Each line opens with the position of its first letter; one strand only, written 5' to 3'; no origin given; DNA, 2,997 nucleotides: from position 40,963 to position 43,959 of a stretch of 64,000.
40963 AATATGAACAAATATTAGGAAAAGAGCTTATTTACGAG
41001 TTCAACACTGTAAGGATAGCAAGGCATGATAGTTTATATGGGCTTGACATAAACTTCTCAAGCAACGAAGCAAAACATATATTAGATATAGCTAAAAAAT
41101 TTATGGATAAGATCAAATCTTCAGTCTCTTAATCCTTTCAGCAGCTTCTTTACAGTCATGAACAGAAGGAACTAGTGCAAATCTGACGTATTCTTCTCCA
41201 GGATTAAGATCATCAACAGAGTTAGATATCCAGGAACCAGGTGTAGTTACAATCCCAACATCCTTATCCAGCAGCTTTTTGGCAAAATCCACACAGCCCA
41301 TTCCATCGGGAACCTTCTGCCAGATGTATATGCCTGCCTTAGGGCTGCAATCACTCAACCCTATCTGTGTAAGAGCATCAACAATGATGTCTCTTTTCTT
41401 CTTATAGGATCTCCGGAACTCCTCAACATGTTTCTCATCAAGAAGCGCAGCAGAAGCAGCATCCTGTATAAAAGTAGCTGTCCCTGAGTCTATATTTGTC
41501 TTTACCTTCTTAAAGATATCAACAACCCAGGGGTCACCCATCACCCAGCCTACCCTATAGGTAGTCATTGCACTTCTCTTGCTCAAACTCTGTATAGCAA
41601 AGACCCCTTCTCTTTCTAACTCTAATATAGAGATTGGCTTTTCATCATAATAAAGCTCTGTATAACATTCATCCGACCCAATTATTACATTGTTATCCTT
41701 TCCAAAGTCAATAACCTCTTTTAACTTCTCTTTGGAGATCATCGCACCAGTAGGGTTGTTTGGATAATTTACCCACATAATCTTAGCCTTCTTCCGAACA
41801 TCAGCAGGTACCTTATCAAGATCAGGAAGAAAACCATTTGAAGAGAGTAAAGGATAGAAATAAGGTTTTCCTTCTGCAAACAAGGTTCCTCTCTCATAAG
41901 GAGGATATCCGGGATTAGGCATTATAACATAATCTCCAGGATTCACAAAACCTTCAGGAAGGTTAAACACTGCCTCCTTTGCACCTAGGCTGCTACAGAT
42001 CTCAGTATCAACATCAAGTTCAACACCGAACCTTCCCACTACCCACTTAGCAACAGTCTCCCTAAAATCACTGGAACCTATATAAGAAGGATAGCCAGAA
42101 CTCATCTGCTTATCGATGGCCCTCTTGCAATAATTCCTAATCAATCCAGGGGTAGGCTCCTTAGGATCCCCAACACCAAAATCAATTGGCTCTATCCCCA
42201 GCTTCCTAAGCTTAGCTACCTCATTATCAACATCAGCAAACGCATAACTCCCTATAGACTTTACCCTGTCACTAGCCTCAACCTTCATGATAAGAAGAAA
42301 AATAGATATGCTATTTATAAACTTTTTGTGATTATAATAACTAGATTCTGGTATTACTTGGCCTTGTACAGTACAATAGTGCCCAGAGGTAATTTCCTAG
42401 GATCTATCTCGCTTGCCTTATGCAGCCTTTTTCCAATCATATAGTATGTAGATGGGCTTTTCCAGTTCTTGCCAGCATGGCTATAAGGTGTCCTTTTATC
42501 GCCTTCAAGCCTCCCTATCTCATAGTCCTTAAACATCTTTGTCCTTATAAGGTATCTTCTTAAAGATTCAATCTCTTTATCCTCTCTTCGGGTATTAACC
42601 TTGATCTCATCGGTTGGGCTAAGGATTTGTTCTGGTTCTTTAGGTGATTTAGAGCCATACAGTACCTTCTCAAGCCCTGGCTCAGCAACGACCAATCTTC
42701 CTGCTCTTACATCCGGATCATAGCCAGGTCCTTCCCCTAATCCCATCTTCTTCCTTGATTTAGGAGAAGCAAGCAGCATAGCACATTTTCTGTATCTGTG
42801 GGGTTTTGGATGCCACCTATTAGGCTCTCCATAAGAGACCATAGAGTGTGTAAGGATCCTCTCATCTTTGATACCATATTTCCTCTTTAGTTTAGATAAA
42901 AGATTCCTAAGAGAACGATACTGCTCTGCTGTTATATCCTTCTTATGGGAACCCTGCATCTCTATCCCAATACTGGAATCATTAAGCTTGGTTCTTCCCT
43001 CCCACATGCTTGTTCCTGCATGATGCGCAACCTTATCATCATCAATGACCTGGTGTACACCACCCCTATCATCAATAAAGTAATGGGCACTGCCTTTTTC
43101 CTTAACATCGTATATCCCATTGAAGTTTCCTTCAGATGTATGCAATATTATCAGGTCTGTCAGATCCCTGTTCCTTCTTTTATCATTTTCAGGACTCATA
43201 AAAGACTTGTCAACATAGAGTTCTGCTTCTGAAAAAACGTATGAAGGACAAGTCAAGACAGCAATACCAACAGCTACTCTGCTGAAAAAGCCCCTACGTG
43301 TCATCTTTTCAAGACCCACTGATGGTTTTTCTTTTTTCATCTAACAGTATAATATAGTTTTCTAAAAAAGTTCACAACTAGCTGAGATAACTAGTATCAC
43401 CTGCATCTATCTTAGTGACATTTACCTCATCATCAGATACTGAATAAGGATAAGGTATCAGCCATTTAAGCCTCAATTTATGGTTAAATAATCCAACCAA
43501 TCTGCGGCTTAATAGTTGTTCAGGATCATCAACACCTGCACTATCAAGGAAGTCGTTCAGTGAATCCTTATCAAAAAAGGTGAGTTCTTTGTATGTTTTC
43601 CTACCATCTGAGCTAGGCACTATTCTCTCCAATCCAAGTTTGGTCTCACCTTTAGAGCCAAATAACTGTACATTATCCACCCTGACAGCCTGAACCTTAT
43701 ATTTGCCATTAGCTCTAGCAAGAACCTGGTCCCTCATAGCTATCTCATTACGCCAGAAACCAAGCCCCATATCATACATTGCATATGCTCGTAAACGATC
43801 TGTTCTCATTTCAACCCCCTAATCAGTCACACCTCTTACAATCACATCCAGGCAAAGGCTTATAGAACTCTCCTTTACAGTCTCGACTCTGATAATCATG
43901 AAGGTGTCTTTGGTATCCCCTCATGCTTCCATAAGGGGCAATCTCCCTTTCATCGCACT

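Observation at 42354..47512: Palindrome-linked locus: HTH_10 regulator, aberrant PLP-fold enzyme and a six-gene operon of unknowns ending in a Tat-exported amidase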

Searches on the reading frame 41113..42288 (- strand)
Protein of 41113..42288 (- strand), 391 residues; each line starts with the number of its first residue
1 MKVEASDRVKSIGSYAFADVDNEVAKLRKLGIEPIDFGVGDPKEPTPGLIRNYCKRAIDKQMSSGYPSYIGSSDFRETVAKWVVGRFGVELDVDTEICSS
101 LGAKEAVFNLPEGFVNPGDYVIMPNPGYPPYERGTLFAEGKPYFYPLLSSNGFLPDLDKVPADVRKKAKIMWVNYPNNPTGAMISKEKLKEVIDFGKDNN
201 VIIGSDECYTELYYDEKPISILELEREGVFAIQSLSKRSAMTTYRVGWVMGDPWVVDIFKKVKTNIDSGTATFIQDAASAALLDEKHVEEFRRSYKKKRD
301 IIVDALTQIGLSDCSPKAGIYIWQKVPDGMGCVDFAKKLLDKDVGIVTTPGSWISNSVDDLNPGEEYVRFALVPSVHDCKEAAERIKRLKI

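Call 107: search_protein_families(library=pfam, proteins=[window:41113-42288:-], max_evalue=0.001)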
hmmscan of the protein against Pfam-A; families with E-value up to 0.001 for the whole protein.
window:41113-42288:- (391 aa): 1 family
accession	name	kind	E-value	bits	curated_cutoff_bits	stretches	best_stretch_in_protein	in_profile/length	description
PF00155.27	Aminotran_1_2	-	1.7e-57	195.7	19.7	1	34-386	3-361/361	Aminotransferase class I and II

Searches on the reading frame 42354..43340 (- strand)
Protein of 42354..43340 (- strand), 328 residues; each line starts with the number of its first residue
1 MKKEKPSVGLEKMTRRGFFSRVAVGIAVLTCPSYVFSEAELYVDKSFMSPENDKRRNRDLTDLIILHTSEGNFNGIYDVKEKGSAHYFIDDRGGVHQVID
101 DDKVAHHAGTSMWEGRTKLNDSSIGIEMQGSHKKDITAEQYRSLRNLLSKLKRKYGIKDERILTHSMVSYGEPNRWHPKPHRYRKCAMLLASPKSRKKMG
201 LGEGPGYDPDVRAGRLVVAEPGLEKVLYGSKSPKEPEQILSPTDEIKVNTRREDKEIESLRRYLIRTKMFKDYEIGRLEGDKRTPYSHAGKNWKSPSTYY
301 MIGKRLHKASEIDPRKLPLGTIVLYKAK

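Call 4: search_protein_families(library=pfam, proteins=[window:42354-43340:-], max_evalue=1)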
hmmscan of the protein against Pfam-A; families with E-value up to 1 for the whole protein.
window:42354-43340:- (328 aa): 1 family
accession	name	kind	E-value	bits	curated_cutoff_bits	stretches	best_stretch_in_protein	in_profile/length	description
PF01510.30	Amidase_2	-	3e-22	79.8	26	1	62-169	6-123/131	N-acetylmuramoyl-L-alanine amidase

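Call 5: search_protein_families(library=ncbifam, proteins=[window:42354-43340:-], max_evalue=1)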
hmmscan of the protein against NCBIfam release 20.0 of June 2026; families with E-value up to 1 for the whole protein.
window:42354-43340:- (328 aa): 1 family
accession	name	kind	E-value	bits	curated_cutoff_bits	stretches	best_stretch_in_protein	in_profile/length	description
NF008758.0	PRK11789.1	equivalog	4.8e-24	84.8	143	1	82-169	75-162/190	1,6-anhydro-N-acetylmuramyl-L-alanine amidase AmpD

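Call 8: search_protein_families(library=phrogs, proteins=[window:42354-43340:-], max_evalue=1)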
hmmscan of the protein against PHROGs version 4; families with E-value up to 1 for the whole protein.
window:42354-43340:- (328 aa): 23 families
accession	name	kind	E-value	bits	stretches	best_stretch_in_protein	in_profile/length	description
phrog_9611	-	lysis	1.3e-16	61.9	1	79-183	52-158/246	endolysin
phrog_1794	-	lysis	1.5e-15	58.5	1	70-179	71-185/336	amidase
phrog_1493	-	lysis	2.8e-14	54.1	1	80-215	64-182/394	endolysin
phrog_833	-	lysis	2.6e-12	48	1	74-176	50-151/294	endolysin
phrog_19265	-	unknown function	1.2e-11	45.8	1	56-169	19-136/293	-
phrog_2338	-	lysis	1.4e-10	42.1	1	80-170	54-141/346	endolysin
phrog_822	-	lysis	2.3e-08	35.1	1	86-166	60-136/215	amidase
phrog_5182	-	lysis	9e-08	33.1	1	79-163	63-142/321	endolysin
phrog_670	-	lysis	1.4e-07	31.8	1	80-146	142-197/596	endolysin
phrog_7698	-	lysis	1.2e-06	29.5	1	52-165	16-125/316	endolysin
phrog_880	-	lysis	6e-06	26.9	1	64-180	196-320/435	endolysin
phrog_700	-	lysis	7.8e-06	26.5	1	55-109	203-261/491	endolysin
phrog_3088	-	lysis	9e-06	26.6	1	80-169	49-135/248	amidase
phrog_2998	-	lysis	1.2e-05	26.1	1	53-179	138-266/485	endolysin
phrog_3393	-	lysis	2.2e-05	25.4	1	44-158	6-124/342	endolysin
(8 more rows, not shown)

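Call 36: search_solved_structures(query=window:42354-43340:-, max_evalue=0.01, show_alignments=3)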
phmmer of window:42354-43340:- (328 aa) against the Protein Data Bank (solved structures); distinct sequences matched with E-value up to 0.01: 6.
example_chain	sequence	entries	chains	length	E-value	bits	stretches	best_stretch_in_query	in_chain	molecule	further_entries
4bj4_A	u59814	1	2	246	5.8e-12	48.7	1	62-219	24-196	AMPDH2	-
4bol_A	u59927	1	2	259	6.9e-12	48.5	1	62-219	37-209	AMPDH2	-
4bpa_A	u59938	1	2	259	7e-12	48.4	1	62-219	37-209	AMPDH2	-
1j3g_A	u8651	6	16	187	3.8e-09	39.5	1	82-198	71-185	AmpD protein | 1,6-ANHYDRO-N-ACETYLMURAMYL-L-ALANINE AMIDASE AMPD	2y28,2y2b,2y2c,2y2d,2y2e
2bh7_A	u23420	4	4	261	1.2e-06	31.2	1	91-168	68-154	N-ACETYLMURAMOYL-L-ALANINE AMIDASE | N-ACETYLMURAMOYL-L-ALANINE AMIDASE AMID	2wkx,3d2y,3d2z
4bxd_A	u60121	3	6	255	0.0028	20.1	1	98-174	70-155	AMPDH3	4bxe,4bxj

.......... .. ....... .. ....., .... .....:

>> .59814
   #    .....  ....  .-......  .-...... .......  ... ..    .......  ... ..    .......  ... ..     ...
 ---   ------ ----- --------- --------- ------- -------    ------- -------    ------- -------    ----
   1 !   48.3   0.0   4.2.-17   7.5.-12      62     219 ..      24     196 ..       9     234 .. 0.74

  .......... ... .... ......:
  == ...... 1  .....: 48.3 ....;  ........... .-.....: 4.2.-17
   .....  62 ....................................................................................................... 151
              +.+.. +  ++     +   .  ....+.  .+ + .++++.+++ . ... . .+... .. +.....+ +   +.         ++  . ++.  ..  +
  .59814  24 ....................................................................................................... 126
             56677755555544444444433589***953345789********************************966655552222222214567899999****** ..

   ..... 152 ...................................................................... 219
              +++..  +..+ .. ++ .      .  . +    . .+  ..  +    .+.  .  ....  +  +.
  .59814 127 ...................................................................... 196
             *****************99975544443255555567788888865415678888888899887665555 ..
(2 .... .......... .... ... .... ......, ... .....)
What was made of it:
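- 42354..43340 (-): Amidase_2 N-acetylmuramoyl-L-alanine amidase homologue, 328 aa, with a TRRGFF twin-arginine-like signal. An alternative start is M13 at 43304. It is a neighbour, not a conserved part of the module. Calls 4, 5 and 36.
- On Amidase_2 N-acetylmuramoyl-L-alanine amidases (PF01510): The Asp of AmpDh2 aligns with Arg175 (call 36).
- The canonical third zinc ligand is missing at the aligned position (call 36).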

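Call 72: find_homologous_proteins(query=window:42354-43340:-, max_evalue=0.00001)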
Query window:42354-43340:- (328 aa): 42 proteins with E <= 0.00001 among 1262 candidates.
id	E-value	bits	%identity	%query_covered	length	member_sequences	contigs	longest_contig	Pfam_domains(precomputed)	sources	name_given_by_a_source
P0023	2.6e-219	745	100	100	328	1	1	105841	PF01510.31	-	-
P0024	1.7e-65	239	42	91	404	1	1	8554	PF01510.31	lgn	-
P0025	2.9e-63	232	43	89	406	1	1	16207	PF01510.31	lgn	-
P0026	2.0e-62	229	54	62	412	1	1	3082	PF01510.31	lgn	-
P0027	2.9e-61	226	39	93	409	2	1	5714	PF01510.31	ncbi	-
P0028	3.7e-60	222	48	68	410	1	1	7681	PF01510.31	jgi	jgi:N-acetylmuramoyl-L-alanine amidase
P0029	3.2e-59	219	51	58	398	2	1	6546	PF01510.31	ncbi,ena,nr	ncbi:MAG: N-acetylmuramoyl-L-alanine amidase [Kiritimatiellae bacterium]|nr:N-acetylmuramoyl-L-alani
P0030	4.3e-59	218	39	96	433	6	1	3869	PF01510.31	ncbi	-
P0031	5.9e-59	218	47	70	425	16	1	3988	PF01510.31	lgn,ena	-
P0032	1.3e-58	217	43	84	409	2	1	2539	PF01510.31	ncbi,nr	ncbi:MAG: N-acetylmuramoyl-L-alanine amidase, partial [Kiritimatiellae bacterium]|nr:N-acetylmuramoy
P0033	3.6e-58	215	51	58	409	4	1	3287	PF01510.31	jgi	-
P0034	1.5e-57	213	43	86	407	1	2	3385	PF01510.31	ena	-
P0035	9.3e-57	211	43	84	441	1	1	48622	PF01510.31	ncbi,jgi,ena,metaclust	metaclust:\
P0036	1.4e-56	210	48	60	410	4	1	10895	PF01510.31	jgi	-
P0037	2.0e-56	210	37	94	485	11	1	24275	PF01510.31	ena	-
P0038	5.8e-56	208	38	91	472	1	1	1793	PF01510.31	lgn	-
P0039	1.2e-55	207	39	96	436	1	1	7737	PF01510.31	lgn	-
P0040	2.1e-55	206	48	59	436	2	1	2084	PF01510.31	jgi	-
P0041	2.5e-55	206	39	93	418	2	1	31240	PF01510.31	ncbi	ncbi:MAG: N-acetylmuramoyl-L-alanine amidase [Kiritimatiellia bacterium]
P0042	2.5e-55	206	49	57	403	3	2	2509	PF01510.31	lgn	-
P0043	4.4e-55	205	39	95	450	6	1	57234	PF01510.31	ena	-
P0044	1.5e-54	204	40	80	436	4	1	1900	PF01510.31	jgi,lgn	-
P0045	2.8e-54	203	44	66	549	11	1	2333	PF01510.31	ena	-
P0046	5.1e-54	202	50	60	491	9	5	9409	PF01510.31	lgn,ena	-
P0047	2.4e-53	200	38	92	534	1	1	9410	PF01510.31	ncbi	-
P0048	4.0e-53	199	38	95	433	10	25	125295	PF01510.31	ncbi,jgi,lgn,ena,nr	ncbi:MAG: N-acetylmuramoyl-L-alanine amidase [Acidobacteria bacterium]|jgi:N-acetylmuramoyl-L-alanin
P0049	8.8e-53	198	42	80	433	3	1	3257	PF01510.31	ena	-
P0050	1.0e-52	198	49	58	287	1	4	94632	PF01510.31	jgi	jgi:N-acetylmuramoyl-L-alanine amidase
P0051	1.6e-52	197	38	94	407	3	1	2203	PF01510.31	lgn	-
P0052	1.9e-52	197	51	55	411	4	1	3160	PF01510.31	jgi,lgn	-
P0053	1.2e-51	194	34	95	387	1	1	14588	PF01510.31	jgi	jgi:N-acetylmuramoyl-L-alanine amidase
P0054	1.4e-51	194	35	85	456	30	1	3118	PF01510.31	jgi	-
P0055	1.6e-51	194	43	67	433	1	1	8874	PF01510.31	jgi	jgi:N-acetylmuramoyl-L-alanine amidase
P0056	3.1e-51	193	33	96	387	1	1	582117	PF01510.31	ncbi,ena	-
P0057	2.4e-50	190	46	62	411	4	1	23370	PF01510.31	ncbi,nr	ncbi:MAG: hypothetical protein A2340_02875 [Lentisphaerae bacterium RIFOXYB12_FULL_60_10]|nr:MAG: hy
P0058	3.4e-49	186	43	66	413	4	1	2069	PF01510.31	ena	-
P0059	3.6e-49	186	49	55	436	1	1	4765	PF01510.31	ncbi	-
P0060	7.7e-49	185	48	62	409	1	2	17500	PF01510.31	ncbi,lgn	-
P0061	1.5e-48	184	45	58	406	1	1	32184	PF01510.31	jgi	jgi:hypothetical protein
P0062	5.6e-30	123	41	55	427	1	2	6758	PF01510.31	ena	-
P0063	1.2e-29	122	41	55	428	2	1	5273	PF01510.31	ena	-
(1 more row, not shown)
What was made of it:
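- Its named relatives are bacterial (call 72).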

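Call 87: search_protein_families(library=padloc, proteins=[window:42354-43340:-], max_evalue=0.1)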
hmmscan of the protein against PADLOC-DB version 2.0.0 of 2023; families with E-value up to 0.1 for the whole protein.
window:42354-43340:- (328 aa): 0 families

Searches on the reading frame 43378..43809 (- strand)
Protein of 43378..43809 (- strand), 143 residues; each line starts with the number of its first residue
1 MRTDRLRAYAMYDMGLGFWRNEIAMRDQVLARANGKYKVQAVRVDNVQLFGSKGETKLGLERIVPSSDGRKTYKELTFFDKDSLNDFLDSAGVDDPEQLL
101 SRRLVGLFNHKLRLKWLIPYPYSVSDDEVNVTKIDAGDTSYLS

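Call 4: search_protein_families(library=pfam, proteins=[window:43378-43809:-], max_evalue=1)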
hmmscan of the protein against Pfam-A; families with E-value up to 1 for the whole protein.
window:43378-43809:- (143 aa): 0 families

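Call 5: search_protein_families(library=ncbifam, proteins=[window:43378-43809:-], max_evalue=1)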
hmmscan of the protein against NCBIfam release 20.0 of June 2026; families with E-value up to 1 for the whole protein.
window:43378-43809:- (143 aa): 0 families

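Call 8: search_protein_families(library=phrogs, proteins=[window:43378-43809:-], max_evalue=1)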
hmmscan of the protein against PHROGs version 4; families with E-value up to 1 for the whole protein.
window:43378-43809:- (143 aa): 0 families

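Call 12: find_encoding_contigs(protein=window:43378-43809:-, flank=10000, max_places=10)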
Protein window:43378-43809:- (143 aa): 2 contigs read that carry it; 1 place shown.
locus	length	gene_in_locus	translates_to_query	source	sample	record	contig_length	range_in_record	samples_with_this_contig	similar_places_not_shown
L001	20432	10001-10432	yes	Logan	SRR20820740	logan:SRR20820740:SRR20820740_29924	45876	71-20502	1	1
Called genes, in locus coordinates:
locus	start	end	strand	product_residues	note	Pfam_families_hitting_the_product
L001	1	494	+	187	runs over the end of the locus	?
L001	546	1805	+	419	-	PF00278:Orn_DAP_Arg_deC, PF02784:Orn_Arg_deC_N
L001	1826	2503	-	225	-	PF20720:nSTAND3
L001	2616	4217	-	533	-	PF01645:Glu_synthase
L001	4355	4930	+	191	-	PF13404:HTH_AsnC-type (weak), PF13412:HTH_24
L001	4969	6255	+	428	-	PF02812:ELFV_dehydrog_N, PF00208:ELFV_dehydrog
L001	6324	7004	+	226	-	PF04967:HTH_10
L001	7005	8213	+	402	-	-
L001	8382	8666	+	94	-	-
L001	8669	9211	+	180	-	-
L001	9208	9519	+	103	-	-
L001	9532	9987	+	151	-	-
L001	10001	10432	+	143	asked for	-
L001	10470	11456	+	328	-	PF01510:Amidase_2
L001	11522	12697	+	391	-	PF00155:Aminotran_1_2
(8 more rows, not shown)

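Call 21: find_homologous_proteins(query=A1, max_evalue=0.01)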
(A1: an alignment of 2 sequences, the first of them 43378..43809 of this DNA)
Query A1 (2 sequences) (143 aa, profile of the alignment): 3 proteins with E <= 0.01 among 112 candidates.
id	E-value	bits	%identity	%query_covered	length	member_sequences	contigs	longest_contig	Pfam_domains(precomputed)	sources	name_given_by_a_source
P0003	4.2e-92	324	58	99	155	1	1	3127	-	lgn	-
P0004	2.6e-83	295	100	100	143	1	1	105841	-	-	-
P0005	5.4e-67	242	56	100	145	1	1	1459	-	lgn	-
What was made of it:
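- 43378..43809 (-): Conserved 143-aa protein of unknown fold. Only 3 family members were found in a 5.8-billion-protein collection (call 21).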

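Call 23: find_encoding_contigs(protein=P0005, flank=10000)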
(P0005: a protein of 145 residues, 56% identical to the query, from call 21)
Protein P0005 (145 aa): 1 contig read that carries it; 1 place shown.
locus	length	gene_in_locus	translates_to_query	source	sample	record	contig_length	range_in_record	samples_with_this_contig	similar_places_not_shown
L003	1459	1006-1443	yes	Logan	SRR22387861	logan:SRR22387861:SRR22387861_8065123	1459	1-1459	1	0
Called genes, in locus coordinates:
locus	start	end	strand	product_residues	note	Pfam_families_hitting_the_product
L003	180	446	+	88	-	-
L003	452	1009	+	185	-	-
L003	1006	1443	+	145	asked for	-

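Call 31: find_related_loci(query=A6, collection=metagenome_contigs, flank=10000)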
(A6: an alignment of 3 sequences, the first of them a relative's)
Query A6 (143 aa) in metagenome_contigs; peptide patterns used: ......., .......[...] (x = any residue, [..] = any of these).
132 stretches matched a pattern, but none encodes a relative of the query by tblastn (E <= 1e-3).

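Call 32: find_related_loci(query=A6, collection=viral_contigs, flank=10000)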
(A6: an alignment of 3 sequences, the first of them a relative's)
Query A6 (143 aa) in viral_contigs; peptide patterns used: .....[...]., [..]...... (x = any residue, [..] = any of these).
21 stretches matched a pattern, but none encodes a relative of the query by tblastn (E <= 1e-3).

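Call 87: search_protein_families(library=padloc, proteins=[window:43378-43809:-], max_evalue=0.1)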
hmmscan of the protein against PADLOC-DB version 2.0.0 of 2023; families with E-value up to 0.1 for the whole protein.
window:43378-43809:- (143 aa): 0 families

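Call 101: search_solved_structures(query=A6, max_evalue=10)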
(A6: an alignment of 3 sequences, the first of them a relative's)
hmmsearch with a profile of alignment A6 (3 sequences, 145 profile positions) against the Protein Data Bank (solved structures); distinct sequences matched with E-value up to 10: 7.
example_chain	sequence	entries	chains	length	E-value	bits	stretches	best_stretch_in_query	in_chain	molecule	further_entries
4v83_BT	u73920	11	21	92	0.92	12.4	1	7-55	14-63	50S ribosomal protein L23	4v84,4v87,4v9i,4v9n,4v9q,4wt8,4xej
4v68_BX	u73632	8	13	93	0.95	12.4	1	7-55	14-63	50S ribosomal protein L23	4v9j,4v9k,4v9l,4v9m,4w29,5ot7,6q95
5a9z_AU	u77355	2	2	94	0.97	12.3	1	7-55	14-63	50S ribosomal protein L23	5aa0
4wq1_F8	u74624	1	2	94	0.97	12.3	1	7-55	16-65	50S ribosomal protein L23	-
4zer_1X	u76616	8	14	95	1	12.3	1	7-55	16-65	50S ribosomal protein L23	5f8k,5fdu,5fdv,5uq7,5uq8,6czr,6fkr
4v90_BX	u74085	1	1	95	1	12.3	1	7-55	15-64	50S RIBOSOMAL PROTEIN L23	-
10px_1X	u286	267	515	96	1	12.3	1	7-55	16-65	50S ribosomal protein L23 | Ribosomal protein L23 | 50S ribosomal protein L22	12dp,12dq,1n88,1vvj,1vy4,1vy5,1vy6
